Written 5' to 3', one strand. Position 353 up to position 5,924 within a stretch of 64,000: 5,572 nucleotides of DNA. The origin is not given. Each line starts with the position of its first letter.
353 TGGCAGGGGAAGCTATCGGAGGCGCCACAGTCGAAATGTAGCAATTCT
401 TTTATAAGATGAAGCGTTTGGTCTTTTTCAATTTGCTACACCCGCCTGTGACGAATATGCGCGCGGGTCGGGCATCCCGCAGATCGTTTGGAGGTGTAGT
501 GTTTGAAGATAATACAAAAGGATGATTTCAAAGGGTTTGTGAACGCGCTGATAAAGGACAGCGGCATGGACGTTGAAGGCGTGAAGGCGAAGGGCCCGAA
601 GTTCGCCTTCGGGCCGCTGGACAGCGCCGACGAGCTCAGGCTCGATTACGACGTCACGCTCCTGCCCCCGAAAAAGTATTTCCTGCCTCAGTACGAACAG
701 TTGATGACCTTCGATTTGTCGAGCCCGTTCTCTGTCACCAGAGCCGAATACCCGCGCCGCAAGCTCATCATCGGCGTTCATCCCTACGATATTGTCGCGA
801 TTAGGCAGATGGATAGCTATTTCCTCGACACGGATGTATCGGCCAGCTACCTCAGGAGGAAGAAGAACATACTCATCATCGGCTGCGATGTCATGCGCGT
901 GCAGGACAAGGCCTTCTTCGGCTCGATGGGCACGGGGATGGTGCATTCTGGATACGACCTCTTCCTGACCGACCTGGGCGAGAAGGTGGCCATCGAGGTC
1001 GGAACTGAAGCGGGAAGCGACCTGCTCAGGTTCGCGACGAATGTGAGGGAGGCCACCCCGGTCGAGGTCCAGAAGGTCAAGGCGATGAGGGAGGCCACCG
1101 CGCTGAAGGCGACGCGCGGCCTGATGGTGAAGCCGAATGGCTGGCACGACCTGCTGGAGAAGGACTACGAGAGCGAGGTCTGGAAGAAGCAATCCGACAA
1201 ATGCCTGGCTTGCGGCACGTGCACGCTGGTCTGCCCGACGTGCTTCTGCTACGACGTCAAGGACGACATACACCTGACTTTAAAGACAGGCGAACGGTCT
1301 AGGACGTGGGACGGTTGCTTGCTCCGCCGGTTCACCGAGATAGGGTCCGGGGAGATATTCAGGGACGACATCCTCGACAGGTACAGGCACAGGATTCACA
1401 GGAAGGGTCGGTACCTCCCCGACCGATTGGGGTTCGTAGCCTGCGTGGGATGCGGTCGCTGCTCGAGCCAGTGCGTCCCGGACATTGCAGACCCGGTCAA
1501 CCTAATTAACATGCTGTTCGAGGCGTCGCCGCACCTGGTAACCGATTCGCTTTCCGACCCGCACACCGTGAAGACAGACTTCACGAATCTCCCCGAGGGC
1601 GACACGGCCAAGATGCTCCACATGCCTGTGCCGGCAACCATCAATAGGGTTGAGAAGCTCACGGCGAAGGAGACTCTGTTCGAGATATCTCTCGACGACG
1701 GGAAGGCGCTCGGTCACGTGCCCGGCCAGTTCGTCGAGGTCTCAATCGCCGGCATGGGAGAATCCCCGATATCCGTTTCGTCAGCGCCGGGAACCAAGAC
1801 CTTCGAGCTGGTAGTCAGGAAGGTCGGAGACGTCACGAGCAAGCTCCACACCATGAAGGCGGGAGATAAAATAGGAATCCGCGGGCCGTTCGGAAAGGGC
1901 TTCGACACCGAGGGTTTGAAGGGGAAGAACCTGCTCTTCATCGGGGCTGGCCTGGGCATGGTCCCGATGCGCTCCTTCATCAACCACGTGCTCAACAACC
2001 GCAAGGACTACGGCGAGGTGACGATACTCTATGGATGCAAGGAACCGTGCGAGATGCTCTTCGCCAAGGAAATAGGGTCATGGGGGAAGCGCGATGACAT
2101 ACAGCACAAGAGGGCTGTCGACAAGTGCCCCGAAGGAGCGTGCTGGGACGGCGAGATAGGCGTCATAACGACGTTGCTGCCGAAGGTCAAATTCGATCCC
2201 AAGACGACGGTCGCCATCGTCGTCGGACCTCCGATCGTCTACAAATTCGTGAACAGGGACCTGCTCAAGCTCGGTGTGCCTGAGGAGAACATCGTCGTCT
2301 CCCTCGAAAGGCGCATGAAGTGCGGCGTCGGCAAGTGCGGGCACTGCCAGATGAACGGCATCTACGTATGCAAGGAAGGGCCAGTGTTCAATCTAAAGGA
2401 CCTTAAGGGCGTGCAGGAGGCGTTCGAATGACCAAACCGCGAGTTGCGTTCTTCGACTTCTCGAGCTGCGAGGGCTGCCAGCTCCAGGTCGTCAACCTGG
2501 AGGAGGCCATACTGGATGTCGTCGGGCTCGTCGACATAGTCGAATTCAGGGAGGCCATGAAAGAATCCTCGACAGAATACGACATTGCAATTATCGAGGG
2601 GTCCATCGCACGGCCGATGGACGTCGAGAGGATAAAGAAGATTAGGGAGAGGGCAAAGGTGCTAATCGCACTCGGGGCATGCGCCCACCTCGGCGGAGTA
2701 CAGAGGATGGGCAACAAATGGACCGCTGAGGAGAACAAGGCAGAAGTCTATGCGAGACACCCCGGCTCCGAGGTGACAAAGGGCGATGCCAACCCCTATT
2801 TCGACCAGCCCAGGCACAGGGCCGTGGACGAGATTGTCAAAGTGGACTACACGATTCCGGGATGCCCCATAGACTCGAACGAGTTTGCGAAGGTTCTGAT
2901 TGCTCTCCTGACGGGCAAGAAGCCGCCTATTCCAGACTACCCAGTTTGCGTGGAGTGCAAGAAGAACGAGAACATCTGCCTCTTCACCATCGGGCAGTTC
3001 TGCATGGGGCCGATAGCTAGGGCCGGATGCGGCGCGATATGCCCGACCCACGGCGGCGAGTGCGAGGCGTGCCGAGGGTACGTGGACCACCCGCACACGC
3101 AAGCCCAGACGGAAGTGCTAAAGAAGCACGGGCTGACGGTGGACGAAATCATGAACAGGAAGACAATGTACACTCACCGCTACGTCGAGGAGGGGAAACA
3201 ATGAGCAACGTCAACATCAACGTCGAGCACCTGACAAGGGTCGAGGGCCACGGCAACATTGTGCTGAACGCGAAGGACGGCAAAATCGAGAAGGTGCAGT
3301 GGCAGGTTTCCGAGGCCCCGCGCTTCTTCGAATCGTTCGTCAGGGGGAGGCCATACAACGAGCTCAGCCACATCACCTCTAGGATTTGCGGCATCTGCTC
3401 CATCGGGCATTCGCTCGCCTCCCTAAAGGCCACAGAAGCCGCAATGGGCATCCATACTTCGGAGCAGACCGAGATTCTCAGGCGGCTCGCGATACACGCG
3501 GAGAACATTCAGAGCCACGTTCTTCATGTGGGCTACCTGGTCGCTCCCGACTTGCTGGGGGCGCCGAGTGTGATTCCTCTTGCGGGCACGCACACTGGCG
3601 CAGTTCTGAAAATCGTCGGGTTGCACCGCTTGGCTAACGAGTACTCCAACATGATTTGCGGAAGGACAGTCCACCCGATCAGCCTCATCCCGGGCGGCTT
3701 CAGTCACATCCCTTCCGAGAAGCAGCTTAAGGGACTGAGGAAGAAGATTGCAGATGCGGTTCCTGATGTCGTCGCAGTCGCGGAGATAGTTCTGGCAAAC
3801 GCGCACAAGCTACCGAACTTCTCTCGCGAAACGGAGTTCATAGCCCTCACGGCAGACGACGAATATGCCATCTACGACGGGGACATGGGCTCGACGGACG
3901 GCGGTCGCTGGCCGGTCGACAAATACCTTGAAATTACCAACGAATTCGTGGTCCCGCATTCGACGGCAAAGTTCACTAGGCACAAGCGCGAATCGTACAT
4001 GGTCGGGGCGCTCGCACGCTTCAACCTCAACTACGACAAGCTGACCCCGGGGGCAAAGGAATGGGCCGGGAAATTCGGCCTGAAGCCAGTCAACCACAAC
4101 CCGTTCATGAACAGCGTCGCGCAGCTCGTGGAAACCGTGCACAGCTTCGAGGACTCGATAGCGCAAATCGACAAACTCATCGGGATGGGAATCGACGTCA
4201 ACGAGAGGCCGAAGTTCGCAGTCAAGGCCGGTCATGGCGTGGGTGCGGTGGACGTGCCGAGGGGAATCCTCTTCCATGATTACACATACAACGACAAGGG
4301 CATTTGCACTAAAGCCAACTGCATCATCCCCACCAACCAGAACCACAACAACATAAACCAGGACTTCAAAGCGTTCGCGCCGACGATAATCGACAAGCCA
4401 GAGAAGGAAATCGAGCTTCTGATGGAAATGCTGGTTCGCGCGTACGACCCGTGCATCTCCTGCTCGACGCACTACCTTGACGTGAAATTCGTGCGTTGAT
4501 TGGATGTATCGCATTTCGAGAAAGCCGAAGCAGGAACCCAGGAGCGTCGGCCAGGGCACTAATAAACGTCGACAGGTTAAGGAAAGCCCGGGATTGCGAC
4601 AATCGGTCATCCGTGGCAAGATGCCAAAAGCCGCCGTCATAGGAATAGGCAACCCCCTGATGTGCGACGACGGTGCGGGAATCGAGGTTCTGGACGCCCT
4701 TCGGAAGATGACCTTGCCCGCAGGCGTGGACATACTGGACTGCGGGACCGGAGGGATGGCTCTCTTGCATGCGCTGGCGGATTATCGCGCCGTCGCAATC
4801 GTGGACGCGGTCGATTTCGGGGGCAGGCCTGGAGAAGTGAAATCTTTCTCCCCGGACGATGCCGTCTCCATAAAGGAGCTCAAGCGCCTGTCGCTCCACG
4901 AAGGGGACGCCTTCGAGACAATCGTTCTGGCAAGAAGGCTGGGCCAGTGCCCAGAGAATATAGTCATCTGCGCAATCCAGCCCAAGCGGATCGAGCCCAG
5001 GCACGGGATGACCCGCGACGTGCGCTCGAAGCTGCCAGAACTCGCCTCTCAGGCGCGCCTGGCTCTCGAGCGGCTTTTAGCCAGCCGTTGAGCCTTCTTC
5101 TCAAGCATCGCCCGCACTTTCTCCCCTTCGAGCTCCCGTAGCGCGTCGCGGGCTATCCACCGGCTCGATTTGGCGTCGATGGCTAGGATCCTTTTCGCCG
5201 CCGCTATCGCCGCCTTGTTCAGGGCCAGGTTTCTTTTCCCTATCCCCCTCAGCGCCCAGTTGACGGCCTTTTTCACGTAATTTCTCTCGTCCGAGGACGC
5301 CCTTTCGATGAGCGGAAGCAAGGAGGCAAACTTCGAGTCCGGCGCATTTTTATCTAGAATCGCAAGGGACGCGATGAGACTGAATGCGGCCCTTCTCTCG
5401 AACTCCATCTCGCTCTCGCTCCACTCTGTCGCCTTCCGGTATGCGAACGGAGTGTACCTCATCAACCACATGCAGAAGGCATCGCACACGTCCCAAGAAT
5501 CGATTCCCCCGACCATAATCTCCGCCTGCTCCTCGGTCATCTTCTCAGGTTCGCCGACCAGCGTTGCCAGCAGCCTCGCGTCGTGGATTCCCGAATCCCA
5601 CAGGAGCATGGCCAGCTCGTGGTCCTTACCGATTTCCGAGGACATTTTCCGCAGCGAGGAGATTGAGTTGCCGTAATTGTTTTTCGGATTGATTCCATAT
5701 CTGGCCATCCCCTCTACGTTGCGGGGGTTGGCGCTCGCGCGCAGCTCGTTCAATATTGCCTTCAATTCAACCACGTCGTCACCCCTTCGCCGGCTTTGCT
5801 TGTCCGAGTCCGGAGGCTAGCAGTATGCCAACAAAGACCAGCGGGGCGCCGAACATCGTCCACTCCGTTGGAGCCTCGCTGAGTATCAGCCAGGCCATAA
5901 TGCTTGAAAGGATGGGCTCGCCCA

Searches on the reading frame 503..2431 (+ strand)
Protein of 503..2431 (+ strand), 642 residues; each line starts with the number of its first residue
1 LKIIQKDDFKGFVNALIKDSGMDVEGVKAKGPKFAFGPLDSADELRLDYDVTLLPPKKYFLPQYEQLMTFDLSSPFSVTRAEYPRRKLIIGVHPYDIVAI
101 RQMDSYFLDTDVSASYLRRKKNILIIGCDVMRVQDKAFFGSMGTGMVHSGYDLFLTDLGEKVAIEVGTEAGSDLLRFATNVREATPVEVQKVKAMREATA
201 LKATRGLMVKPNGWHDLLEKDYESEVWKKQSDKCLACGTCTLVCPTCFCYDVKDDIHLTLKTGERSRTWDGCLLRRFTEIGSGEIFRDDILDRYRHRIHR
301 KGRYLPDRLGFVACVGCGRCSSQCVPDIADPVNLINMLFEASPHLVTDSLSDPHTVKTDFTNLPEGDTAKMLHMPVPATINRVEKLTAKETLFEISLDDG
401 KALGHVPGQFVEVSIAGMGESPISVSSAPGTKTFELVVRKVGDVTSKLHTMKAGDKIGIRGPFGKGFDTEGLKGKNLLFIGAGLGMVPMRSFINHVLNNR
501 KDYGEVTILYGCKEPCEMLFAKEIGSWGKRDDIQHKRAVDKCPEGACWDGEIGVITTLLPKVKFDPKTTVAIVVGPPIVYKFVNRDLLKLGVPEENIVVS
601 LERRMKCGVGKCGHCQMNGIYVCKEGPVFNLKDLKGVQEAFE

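Call 45: search_protein_families(library=pfam, proteins=[window:503-2431:+], max_evalue=0.0001)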
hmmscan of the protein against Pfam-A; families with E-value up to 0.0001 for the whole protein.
window:503-2431:+ (642 aa): 6 families
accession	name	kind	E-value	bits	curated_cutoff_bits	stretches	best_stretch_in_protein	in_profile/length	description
PF17179.9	Fer4_22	-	4.6e-29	101.6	27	1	233-327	1-94/95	4Fe-4S dicluster domain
PF00175.26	NAD_binding_1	-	1.7e-10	42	22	1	479-583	1-107/109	Oxidoreductase NAD-binding domain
PF10418.14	DHODB_Fe-S_bind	-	2.9e-10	40.1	23.9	1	602-634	1-40/41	Iron-sulfur cluster binding domain of dihydroorotate dehydrogenase B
PF00970.30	FAD_binding_6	-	6.5e-07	30.1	21.1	1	378-465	2-96/99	Oxidoreductase FAD-binding domain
PF13183.11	Fer4_8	-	2.4e-05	25.2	27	0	227-246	47-66/68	4Fe-4S dicluster domain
PF12838.12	Fer4_7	-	2.8e-05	24.9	27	0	212-246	14-50/52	4Fe-4S dicluster domain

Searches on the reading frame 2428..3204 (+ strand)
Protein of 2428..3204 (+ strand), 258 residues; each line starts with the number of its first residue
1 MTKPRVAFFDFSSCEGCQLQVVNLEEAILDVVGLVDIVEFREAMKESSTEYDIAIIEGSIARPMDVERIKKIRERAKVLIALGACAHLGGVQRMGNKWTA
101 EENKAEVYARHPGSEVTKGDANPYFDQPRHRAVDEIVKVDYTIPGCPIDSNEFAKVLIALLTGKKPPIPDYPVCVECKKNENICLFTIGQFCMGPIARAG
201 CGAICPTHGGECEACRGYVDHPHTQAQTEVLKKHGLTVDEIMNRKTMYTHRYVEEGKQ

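Call 45: search_protein_families(library=pfam, proteins=[window:2428-3204:+], max_evalue=0.0001)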
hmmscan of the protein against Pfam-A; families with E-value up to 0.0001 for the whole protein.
window:2428-3204:+ (258 aa): 1 family
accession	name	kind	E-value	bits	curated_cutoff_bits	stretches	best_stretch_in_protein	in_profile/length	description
PF01058.29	Oxidored_q6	-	2e-26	92.7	27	1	14-160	1-128/128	NADH ubiquinone oxidoreductase, 20 Kd subunit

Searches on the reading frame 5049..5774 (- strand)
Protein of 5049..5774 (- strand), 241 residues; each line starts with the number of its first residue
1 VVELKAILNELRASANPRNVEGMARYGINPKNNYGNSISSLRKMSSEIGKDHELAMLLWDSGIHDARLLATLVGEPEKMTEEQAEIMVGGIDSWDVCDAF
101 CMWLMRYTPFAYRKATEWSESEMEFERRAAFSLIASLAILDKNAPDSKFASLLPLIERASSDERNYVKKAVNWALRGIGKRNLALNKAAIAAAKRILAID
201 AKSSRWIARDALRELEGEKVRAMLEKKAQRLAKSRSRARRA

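Call 45: search_protein_families(library=pfam, proteins=[window:5049-5774:-], max_evalue=0.0001)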
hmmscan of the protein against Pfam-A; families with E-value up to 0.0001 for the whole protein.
window:5049-5774:- (241 aa): 1 family
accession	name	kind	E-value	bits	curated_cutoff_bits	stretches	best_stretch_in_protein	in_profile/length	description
PF08713.17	DNA_alkylation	-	2.7e-32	112.6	21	1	7-215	1-213/213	DNA alkylation repair enzyme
